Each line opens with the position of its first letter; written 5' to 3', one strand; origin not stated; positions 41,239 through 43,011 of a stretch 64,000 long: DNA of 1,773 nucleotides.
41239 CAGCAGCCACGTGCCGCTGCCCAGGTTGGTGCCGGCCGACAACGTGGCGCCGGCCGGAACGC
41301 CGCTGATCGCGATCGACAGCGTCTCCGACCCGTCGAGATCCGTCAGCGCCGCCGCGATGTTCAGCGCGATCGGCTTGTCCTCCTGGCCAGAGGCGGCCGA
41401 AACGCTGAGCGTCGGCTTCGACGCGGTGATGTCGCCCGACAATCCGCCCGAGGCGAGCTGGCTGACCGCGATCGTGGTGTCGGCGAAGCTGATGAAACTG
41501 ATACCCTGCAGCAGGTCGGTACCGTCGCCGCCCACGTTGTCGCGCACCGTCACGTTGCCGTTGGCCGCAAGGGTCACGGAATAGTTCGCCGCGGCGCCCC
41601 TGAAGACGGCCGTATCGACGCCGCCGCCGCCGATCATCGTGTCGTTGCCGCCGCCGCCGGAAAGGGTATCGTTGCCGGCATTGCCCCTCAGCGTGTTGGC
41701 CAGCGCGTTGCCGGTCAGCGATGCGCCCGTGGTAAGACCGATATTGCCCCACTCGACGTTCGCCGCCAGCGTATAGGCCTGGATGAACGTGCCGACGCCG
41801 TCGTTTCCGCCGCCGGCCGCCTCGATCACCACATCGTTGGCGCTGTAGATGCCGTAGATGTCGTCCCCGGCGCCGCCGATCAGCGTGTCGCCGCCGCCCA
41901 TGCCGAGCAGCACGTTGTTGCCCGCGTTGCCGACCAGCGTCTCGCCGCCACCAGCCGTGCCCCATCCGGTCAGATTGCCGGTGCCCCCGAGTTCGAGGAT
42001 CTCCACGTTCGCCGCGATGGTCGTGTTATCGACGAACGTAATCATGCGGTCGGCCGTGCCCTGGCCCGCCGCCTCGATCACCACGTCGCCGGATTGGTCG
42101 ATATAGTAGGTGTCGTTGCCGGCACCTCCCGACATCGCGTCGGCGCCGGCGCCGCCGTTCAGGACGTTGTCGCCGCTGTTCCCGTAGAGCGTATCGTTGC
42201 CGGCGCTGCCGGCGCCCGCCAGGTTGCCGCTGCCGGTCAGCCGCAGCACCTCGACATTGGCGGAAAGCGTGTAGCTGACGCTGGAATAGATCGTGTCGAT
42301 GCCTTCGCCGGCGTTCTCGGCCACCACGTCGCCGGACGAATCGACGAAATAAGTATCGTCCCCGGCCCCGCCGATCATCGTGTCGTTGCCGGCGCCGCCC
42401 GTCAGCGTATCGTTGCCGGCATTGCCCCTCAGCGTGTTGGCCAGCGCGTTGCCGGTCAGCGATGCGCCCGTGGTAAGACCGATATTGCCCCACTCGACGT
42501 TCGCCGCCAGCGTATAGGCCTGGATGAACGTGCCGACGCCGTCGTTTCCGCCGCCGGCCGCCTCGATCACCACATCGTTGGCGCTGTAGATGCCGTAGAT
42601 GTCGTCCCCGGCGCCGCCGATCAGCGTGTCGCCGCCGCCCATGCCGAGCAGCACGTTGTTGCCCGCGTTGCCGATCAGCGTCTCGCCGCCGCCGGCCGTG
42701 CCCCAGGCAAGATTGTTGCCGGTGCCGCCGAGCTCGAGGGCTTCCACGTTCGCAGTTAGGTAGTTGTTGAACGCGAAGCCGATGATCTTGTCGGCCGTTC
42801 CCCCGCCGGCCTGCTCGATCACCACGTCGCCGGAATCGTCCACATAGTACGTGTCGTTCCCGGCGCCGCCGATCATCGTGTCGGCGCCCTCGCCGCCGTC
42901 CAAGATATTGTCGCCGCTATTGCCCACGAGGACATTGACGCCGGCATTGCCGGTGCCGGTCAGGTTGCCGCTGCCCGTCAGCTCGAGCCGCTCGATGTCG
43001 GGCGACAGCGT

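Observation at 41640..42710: Two ~270-bp perfectly identical segments 741 bp apart inside the RTX gene, plus diverged sister copies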

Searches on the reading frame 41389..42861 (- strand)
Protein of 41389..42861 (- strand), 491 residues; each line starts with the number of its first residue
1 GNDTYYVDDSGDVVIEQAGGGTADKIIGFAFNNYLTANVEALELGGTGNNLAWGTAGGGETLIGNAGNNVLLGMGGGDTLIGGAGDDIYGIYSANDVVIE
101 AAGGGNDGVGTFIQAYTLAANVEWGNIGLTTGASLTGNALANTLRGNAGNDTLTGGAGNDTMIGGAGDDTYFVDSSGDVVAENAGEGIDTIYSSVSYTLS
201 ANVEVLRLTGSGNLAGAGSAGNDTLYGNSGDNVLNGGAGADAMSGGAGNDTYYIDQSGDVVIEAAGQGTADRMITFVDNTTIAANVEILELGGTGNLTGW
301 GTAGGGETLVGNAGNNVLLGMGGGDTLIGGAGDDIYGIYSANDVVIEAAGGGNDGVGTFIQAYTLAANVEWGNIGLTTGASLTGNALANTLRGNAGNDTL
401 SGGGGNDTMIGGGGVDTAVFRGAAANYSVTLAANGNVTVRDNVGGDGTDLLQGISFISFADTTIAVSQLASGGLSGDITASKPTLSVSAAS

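Call 23: find_related_loci(query=window:41389-42861:-, collection=metagenome_contigs, flank=10000)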
Query window:41389-42861:- (491 aa) in metagenome_contigs; peptide patterns used: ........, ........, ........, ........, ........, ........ (x = any residue, [..] = any of these).
559 stretches matched a pattern; 481 encode a relative of the query (tblastn E <= 1e-3); the best 80 are kept; 79 distinct loci.
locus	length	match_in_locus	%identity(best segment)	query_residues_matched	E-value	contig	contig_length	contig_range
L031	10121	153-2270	52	1-469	1e-100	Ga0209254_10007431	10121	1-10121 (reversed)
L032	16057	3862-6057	51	1-477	3e-89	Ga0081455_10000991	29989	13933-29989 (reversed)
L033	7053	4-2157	52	1-426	8e-86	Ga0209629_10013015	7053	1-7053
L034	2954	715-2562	48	1-421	3e-86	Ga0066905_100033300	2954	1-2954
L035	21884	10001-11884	50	1-420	1e-82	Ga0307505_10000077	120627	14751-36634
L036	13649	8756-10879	49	1-434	6e-84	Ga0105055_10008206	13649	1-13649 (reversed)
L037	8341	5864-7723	49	1-450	1e-81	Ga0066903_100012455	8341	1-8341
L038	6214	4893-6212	47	1-417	1e-81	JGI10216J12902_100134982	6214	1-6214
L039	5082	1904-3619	47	1-420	7e-81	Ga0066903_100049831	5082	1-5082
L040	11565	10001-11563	48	1-420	2e-80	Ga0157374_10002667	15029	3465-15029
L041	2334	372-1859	46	1-421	8e-83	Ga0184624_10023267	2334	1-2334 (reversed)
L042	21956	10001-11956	47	1-457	4e-85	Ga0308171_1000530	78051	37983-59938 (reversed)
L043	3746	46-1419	46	1-421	3e-80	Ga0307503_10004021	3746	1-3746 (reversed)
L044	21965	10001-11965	50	1-423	2e-83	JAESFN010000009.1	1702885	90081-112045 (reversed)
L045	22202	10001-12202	45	1-458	3e-79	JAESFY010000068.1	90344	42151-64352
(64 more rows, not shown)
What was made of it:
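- The best array relative is 52% identical (call 23).
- Tried and rejected: The best metagenome_contigs hit to the array is 52% identical (call 23).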

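Call 50: predict_structure(alignment_id=A2)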
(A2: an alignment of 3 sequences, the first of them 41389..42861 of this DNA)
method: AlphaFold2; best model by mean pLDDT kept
length: 491 residues; sequences in the alignment: 3
mean_pLDDT: 70.9   pTM: 0.60
mean pLDDT of the five models: 70.9, 55.6, 49.6, 43.2, 42.4
residues with pLDDT >= 90: 59; 70-90: 228; 50-70: 139; < 50: 65
segments of 3 or more residues with pLDDT < 50: 422-450, 454-464, 470-491
pLDDT, mean of each block of 10 residues (from residue 1): 69 59 61 54 63 71 77 81 83 83 75 83 78 86 88 91 91 92 84 93 90 91 91 89 87 77 66 66 58 61 69 75 78 80 73 72 74 66 74 70 68 62 39 28 37 45 47 42 42 31
secondary structure, 60 per line:
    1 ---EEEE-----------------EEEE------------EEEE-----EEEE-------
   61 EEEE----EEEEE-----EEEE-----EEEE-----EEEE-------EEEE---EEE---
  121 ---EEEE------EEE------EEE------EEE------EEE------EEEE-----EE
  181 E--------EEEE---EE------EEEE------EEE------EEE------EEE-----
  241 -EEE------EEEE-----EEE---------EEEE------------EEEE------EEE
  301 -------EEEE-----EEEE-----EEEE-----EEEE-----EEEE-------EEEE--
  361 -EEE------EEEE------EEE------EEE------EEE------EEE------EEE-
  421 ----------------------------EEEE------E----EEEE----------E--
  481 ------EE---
elements in order: E4-7 E25-28 E41-44 E50-53 E61-64 E69-73 E79-82 E88-91 E97-100 E108-111 E115-117 E124-127 E134-136 E143-145 E152-154 E161-163 E170-173 E179-181 E190-193 E205-208 E215-217 E224-226 E233-235 E242-244 E251-254 E260-262 E272-275 E288-291 E298-300 E308-311 E317-320 E326-329 E335-338 E344-347 E355-358 E362-364 E371-374 E381-383 E390-392 E399-401 E408-410 E417-419 E449-452 E464-467

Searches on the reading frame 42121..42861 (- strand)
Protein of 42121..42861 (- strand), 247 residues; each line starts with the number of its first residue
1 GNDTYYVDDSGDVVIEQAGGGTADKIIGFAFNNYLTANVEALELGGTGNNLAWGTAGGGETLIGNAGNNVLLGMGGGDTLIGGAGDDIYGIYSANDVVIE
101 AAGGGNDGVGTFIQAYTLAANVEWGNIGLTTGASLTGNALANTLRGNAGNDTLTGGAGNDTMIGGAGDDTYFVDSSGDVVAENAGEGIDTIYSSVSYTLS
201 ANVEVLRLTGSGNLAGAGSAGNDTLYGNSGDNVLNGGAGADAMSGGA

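Call 66: search_solved_structures(query=window:42121-42861:-, max_evalue=0.001)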
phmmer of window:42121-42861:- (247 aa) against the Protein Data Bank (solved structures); distinct sequences matched with E-value up to 0.001: 16.
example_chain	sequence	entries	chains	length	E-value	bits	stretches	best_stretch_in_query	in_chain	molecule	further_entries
7usl_C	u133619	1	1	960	3.1e-32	115.7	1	144-201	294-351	Bifunctional hemolysin-adenylate cyclase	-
7rah_E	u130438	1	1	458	3.5e-21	79.4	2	144-203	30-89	Bifunctional adenylate cyclase toxin/hemolysin CyaA,Bifunctional adenylate cyclase toxin/h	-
6sus_A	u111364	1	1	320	6.3e-14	55.7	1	113-170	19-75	Bifunctional hemolysin/adenylate cyclase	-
9p6c_A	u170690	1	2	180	4.8e-08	36.4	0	214-247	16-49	Hemolysin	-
9p0c_A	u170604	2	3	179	1.3e-07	35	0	144-192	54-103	Hemolysin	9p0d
5cvw_A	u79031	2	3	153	2.3e-07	34.2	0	143-191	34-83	Bifunctional hemolysin/adenylate cyclase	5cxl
1kap_P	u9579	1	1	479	7.2e-05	26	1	127-198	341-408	ALKALINE PROTEASE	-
1akl_A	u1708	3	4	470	0.00022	24.4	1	117-198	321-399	ALKALINE PROTEASE | ALKALINE METALLOPROTEINASE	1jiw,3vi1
1k7i_A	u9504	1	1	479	0.00054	23.2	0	103-178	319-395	secreted protease C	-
1k7g_A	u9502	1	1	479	0.00054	23.2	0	103-178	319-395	secreted protease C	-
3hb2_P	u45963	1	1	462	0.00058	23.1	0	103-178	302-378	Secreted protease C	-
1go8_P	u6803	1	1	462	0.0006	23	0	103-178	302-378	PROTEASE C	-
1k7q_A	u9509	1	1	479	0.00062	22.9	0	103-178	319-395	SECRETED PROTEASE C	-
1go7_P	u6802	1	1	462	0.00063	22.9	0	103-178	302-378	PROTEASE C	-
3hbu_P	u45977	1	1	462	0.00083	22.5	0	103-178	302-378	Secreted protease C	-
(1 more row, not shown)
